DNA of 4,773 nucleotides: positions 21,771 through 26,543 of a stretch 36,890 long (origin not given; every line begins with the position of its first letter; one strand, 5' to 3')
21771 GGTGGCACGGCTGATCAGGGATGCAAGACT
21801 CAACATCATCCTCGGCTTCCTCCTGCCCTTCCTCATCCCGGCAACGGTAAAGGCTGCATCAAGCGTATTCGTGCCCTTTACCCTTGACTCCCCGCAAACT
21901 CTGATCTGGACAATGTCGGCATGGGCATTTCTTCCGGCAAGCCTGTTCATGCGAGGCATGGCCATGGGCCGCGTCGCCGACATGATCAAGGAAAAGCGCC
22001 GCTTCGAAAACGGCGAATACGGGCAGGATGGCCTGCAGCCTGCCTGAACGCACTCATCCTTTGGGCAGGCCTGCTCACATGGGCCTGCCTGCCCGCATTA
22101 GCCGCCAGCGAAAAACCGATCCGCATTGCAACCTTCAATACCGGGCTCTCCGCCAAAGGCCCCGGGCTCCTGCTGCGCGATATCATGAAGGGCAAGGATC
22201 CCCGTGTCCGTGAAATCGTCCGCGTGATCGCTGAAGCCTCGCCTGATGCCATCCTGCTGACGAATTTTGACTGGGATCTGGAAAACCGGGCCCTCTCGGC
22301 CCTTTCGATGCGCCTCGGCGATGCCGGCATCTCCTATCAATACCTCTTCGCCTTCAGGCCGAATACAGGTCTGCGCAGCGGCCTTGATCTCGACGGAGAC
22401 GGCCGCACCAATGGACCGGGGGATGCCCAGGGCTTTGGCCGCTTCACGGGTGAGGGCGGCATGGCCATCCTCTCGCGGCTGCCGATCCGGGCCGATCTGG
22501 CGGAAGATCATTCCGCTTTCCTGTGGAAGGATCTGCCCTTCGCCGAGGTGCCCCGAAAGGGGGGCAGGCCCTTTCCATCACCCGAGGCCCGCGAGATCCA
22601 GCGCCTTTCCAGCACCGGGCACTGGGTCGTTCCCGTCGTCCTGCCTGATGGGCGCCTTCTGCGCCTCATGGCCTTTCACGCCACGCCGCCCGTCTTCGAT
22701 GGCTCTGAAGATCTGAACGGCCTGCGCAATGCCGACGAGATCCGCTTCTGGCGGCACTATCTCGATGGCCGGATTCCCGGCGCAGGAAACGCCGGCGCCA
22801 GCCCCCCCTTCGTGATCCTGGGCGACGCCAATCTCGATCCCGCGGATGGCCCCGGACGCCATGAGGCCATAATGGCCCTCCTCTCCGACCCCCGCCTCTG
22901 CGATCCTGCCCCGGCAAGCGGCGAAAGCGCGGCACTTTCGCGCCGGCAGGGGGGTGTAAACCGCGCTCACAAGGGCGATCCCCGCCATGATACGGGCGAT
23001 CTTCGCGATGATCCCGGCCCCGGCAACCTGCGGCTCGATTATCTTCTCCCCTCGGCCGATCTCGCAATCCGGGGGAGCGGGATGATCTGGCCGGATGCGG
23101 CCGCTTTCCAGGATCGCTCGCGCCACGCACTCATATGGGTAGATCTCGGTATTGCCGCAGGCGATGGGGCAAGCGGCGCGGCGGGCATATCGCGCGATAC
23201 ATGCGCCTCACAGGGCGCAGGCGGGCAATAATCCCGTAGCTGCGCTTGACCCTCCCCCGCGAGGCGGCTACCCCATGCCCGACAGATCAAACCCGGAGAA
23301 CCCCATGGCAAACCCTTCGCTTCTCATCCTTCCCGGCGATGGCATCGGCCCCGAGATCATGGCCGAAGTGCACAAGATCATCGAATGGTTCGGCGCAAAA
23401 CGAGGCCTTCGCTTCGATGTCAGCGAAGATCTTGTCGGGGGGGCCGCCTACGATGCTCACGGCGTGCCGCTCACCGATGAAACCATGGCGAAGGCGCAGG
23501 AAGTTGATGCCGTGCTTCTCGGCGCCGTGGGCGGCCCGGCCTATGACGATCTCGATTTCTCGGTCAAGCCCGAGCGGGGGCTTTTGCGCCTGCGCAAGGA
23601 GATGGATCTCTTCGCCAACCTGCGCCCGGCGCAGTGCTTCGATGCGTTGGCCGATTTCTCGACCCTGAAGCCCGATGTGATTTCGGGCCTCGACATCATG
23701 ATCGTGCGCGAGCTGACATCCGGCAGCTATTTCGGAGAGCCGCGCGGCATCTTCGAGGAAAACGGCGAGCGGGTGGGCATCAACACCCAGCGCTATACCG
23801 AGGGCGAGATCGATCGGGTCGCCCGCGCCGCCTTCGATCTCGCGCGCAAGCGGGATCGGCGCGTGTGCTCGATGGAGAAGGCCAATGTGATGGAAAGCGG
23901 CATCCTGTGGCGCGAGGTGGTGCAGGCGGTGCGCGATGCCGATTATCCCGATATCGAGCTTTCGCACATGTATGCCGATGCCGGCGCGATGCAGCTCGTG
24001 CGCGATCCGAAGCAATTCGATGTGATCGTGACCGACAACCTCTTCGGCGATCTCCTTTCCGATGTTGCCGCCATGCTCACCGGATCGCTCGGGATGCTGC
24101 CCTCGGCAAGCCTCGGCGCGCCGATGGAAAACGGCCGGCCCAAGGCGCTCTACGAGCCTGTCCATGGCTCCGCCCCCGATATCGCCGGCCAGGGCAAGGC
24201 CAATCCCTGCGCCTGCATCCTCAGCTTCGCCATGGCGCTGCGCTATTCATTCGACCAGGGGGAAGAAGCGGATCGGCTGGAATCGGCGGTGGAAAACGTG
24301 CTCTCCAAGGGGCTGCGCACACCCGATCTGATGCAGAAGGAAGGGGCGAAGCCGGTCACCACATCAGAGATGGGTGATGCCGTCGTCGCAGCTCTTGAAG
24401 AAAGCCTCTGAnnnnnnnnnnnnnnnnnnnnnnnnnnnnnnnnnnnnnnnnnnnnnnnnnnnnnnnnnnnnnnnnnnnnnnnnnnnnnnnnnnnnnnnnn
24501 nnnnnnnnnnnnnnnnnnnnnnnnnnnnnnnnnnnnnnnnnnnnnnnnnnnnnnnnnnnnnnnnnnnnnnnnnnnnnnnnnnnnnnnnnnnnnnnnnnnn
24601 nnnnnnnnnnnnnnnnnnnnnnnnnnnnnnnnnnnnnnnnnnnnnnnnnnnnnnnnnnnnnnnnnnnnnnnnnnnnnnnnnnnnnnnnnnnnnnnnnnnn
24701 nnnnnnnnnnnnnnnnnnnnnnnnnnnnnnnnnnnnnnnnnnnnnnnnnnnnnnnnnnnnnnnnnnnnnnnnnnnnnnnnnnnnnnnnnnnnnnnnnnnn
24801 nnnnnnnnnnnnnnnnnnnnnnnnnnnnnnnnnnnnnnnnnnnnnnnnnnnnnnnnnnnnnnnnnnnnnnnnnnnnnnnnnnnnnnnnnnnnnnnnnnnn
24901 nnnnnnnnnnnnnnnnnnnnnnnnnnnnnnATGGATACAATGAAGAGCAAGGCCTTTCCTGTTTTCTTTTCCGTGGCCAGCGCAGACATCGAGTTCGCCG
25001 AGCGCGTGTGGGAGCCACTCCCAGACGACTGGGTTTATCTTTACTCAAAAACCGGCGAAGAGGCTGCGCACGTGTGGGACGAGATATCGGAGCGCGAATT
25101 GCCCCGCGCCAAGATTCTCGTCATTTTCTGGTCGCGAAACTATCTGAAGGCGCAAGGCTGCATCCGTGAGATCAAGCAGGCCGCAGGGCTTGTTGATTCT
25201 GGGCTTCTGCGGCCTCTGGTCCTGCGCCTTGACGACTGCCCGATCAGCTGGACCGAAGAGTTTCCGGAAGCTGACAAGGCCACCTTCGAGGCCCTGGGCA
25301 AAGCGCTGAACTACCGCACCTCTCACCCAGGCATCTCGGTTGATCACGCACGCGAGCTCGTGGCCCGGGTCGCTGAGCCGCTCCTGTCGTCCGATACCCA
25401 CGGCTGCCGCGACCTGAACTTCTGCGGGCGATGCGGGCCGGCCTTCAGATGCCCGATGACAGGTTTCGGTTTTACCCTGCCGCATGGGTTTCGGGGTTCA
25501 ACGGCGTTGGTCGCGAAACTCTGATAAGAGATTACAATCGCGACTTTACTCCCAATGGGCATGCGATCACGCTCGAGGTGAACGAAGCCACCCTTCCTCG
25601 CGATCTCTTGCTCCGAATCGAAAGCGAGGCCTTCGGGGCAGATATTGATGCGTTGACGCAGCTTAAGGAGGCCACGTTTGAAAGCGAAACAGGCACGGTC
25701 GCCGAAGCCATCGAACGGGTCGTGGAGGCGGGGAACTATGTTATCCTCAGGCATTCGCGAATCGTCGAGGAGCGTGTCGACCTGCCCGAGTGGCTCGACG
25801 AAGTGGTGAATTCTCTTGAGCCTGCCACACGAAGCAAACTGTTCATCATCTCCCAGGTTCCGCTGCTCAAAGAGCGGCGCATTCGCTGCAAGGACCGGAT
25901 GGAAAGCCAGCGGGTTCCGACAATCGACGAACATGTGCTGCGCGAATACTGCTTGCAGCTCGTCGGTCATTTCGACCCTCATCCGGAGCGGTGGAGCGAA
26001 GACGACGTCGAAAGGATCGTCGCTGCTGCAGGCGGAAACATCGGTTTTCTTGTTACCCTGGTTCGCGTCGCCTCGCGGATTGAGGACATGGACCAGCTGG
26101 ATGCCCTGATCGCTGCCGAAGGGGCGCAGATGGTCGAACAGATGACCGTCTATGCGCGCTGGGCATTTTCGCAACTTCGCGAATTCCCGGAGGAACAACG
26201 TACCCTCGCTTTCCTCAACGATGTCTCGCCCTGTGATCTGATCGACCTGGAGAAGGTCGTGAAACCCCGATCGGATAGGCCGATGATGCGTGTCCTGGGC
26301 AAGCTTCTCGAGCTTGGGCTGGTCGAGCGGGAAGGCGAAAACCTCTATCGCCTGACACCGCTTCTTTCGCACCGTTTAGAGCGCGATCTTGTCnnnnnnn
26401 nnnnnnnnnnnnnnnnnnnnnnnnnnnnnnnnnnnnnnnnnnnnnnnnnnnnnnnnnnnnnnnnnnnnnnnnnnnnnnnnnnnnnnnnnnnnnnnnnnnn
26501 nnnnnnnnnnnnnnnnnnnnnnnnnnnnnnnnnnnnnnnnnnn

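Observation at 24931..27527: TIR + STAND(NB-ARC-like) + TPR module next to tRNA-Pro: candidate NLR-like antiviral system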

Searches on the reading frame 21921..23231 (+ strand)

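Call 27: search_protein_families(library=pfam, proteins=[window:21921-23231:+], max_evalue=0.001)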
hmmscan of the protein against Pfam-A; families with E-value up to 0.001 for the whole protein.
window:21921-23231:+ (436 aa): 1 family
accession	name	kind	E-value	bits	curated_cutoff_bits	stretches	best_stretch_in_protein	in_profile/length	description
PF03372.29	Exo_endo_phos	-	1.5e-20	74.3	24.5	1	91-393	14-218/225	Endonuclease/Exonuclease/phosphatase family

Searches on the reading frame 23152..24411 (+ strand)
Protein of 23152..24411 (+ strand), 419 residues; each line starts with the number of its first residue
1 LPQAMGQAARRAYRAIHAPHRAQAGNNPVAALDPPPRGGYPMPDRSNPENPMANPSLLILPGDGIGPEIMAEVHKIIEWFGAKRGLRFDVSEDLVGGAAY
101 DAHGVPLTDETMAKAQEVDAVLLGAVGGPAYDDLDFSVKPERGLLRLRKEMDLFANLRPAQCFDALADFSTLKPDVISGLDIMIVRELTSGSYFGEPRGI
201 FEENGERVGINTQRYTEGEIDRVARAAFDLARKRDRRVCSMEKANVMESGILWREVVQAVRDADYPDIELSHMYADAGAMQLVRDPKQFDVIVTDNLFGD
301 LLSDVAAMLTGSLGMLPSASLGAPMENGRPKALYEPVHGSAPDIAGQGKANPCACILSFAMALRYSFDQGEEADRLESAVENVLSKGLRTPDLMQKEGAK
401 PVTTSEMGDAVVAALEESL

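Call 27: search_protein_families(library=pfam, proteins=[window:23152-24411:+], max_evalue=0.001)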
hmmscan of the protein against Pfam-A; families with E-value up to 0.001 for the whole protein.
window:23152-24411:+ (419 aa): 1 family
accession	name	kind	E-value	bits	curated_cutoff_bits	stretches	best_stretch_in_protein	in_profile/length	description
PF00180.25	Iso_dh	-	6.6e-135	450.3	27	1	58-411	3-348/348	Isocitrate/isopropylmalate dehydrogenase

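Call 34: find_related_loci(query=window:23305-24411:+, collection=genome_contigs, flank=10000)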
Query window:23305-24411:+ (368 aa) in genome_contigs; peptide patterns used: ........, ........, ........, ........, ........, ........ (x = any residue, [..] = any of these).
600 stretches matched a pattern (row limit reached: there are more); 586 encode a relative of the query (tblastn E <= 1e-3); the best 80 are kept; 80 distinct loci.
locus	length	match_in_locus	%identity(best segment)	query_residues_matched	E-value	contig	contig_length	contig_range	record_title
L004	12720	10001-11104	97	1-368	0e+0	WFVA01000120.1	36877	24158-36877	MAG: Albidovulum sp. isolate S140_23 k151_496416, whole genome shotgun sequence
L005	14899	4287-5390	88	1-368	0e+0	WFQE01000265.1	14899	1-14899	MAG: Rhodobacteraceae bacterium isolate S012_94 k151_376012, whole genome shotgun sequence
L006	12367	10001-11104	86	1-368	0e+0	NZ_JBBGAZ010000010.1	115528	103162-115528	Cognatishimia coralii strain D5M38 NODE_10_length_115528_cov_39.045866, whole genome shotgun sequence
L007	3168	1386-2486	86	1-368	0e+0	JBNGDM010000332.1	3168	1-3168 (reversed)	MAG: Rhodovulum sp. isolate E05-029 bin61_SPAdes_re-assembly_contigs.fa-332, whole genome shotgun sequence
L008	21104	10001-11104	85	1-368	0e+0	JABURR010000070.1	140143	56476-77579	MAG: Rhodobacteraceae bacterium isolate Bin_6 NODE_36_length_140143_cov_26.48, whole genome shotgun sequence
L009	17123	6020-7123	85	1-368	0e+0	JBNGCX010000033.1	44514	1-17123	MAG: Paracoccaceae bacterium isolate E05-011 bin83_IDBA_re-assembly_contigs.fa-33, whole genome shotgun sequence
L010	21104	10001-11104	85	1-368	0e+0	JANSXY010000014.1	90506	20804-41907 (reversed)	MAG: Rhodobacteraceae bacterium isolate bin.37 k141_512410_length_90506_cov_29.0000, whole genome shotgun sequence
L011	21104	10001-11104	86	1-368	0e+0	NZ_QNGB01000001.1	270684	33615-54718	Roseovarius sp. TE539 contig1, whole genome shotgun sequence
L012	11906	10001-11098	85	1-367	0e+0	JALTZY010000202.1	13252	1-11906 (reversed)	MAG: Rhodobacteraceae bacterium isolate S141_metabat2_scaf2bin.180 S141_NODE_4259_length_13252_cov_2.701105, whole genom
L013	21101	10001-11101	86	1-367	0e+0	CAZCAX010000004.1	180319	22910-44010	MAG TPA_asm: uncultured Rhodobacter sp. isolate binchicken_co324_30 genome assembly, contig: NODE_30_length_180319_cov_1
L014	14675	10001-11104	85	1-368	0e+0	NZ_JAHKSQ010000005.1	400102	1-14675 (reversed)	Roseovarius sp. PS-C2 Scaffold5, whole genome shotgun sequence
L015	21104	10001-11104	84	1-368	0e+0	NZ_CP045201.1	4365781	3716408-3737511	Pseudooceanicola spongiae strain HQ09 chromosome, complete genome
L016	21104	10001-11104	84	1-368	0e+0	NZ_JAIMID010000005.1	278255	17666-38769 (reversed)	Mesobacterium pallidum strain T40-1 T40-1_Scaffold5_length_278255_cov_118.886, whole genome shotgun sequence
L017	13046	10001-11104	84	1-368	0e+0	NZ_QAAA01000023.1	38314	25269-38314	Rhodovulum imhoffii strain DSM 18064 Ga0183462_123, whole genome shotgun sequence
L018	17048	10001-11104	85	1-368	0e+0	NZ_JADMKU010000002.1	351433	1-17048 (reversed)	Thalassovita aquimarina strain KMM 8518 NODE_2_length_351433_cov_22.294960, whole genome shotgun sequence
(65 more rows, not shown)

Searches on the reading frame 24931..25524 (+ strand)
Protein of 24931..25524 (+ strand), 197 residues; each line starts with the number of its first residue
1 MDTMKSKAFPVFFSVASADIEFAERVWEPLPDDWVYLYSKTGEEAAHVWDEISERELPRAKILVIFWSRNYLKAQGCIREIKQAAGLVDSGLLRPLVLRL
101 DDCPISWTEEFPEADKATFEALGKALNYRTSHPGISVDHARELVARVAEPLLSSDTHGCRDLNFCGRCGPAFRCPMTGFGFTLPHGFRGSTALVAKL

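Call 5: search_protein_families(library=pfam, proteins=[window:24931-25524:+], max_evalue=1)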
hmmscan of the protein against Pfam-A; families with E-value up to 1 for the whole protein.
window:24931-25524:+ (197 aa): 1 family
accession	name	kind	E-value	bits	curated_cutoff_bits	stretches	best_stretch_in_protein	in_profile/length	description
PF13676.11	TIR_2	-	1.2e-06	29.4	28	1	11-103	1-93/122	TIR domain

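Call 6: search_protein_families(library=padloc, proteins=[window:24931-25524:+], max_evalue=1)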
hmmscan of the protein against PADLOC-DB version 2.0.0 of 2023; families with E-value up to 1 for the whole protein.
window:24931-25524:+ (197 aa): 0 families

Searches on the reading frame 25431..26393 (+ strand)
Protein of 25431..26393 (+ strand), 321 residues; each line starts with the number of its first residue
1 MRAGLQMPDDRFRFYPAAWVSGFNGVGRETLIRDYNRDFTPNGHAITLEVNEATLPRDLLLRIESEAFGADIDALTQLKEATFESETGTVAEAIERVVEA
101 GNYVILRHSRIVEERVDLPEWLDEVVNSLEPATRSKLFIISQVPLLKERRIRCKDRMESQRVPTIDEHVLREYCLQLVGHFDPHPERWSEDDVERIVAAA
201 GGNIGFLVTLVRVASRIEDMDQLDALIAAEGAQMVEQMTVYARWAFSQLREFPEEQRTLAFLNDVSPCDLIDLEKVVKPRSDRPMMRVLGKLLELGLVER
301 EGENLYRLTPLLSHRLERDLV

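Call 64: predict_structure(alignment_id=A3)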
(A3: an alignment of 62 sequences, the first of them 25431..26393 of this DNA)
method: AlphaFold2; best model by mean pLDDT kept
length: 321 residues; sequences in the alignment: 62
mean_pLDDT: 91.4   pTM: 0.87
mean pLDDT of the five models: 91.4, 91.3, 89.8, 89.7, 89.4
residues with pLDDT >= 90: 258; 70-90: 38; 50-70: 21; < 50: 4
segments of 3 or more residues with pLDDT < 50: none
pLDDT, mean of each block of 10 residues (from residue 1): 55 77 90 91 96 96 98 97 97 98 94 76 97 96 93 94 91 98 98 96 94 97 95 88 90 95 94 97 96 94 91 70 49
secondary structure, 60 per line:
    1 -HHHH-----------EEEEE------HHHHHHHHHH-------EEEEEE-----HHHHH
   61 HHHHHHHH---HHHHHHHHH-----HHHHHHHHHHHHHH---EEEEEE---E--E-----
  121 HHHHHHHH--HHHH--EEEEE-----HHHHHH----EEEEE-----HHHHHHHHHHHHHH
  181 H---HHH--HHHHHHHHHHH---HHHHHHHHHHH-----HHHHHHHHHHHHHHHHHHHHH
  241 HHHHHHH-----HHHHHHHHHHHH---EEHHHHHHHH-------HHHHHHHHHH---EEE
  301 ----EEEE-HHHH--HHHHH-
elements in order: H2-5 E17-21 H28-37 E45-50 H56-68 H72-80 H86-99 E103-108 H121-128 H131-134 E137-141 H147-152 E157-161 H167-181 H190-200 H204-214 H220-247 H253-264 H270-277 H285-294 E298-300 E305-308 H310-313 H316-320

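Call 66: fold_search(model_id=the predicted structure, library=pdb)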
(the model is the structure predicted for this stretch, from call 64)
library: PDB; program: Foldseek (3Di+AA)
matches with E <= 10: 1612; with E <= 0.001: 122
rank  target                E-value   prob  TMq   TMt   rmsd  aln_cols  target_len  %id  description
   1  9h2l_A                2.3e-08  1.00  0.53  0.24   7.4       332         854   15  Cryo-EM structure of an octameric G10-resistosome from wheat (released 2025-09-24)
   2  2fna_A                4.0e-07  1.00  0.52  0.49   7.0       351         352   13  Crystal structure of an archaeal aaa+ atpase (sso1545) from sulfolobus solfataricus p2 at 2.00 A resolution (released 2006-02-07)
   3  7jlv_A                6.6e-07  1.00  0.57  0.45   5.8       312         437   15  Structure of the activated Roq1 resistosome directly recognizing the pathogen effector XopQ (released 2020-12-02)
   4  8xuo_A                7.0e-07  1.00  0.40  0.20  18.6       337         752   13  Cryo-EM structure of tomato NRC2 dimer (released 2024-05-22)
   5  2a5y_C                1.3e-06  1.00  0.57  0.51   6.1       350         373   13  Structure of a CED-4/CED-9 complex (released 2005-10-11)
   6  1fnn_A                1.3e-06  1.00  0.38  0.33  14.0       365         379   14  CRYSTAL STRUCTURE OF CDC6P FROM PYROBACULUM AEROPHILUM (released 2000-10-04)
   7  7dfv_A                2.8e-06  1.00  0.52  0.36   7.0       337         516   14  Cryo-EM structure of plant NLR RPP1 tetramer core part (released 2020-12-16)
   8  9gjw_E                3.0e-06  1.00  0.34  0.28  16.9       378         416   13  OCCM maturation intermediate stalled with an Arginine Finger mutation in Mcm2 (released 2025-03-05)
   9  7xc2_A                4.0e-06  1.00  0.50  0.23   8.3       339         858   13  Cryo EM structure of oligomeric complex formed by wheat CNL Sr35 and the effector AvrSr35 of the wheat stem rust patho (released 2022-09-21)
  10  1w5t_C                4.0e-06  1.00  0.38  0.33  15.0       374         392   13  Structure of the Aeropyrum Pernix ORC2 protein (ADPNP-ADP complexes) (released 2004-10-05)
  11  9gjp_E                4.3e-06  1.00  0.34  0.27  17.0       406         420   12  OCCM maturation intermediate stalled with an Arginine Finger mutation in Mcm5: Conformer 2 (released 2025-03-05)
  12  9lq4_A                8.8e-06  1.00  0.31  0.14  15.9       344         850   14  Structure of the human monomeric NLRP7-TCL1A complex (released 2025-12-10)
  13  9lq2_A                8.8e-06  1.00  0.31  0.13  15.9       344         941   14  Structure of human dimeric NLRP7-TCL1A complex (released 2025-12-10)
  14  7crc_A                1.0e-05  1.00  0.55  0.20   6.4       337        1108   14  Cryo-EM structure of plant NLR RPP1 tetramer in complex with ATR1 (released 2020-12-16)
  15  7jgr_E                1.0e-05  1.00  0.35  0.29  17.0       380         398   13  Structure of Drosophila ORC bound to DNA (84 bp) and Cdc6 (released 2020-09-09)
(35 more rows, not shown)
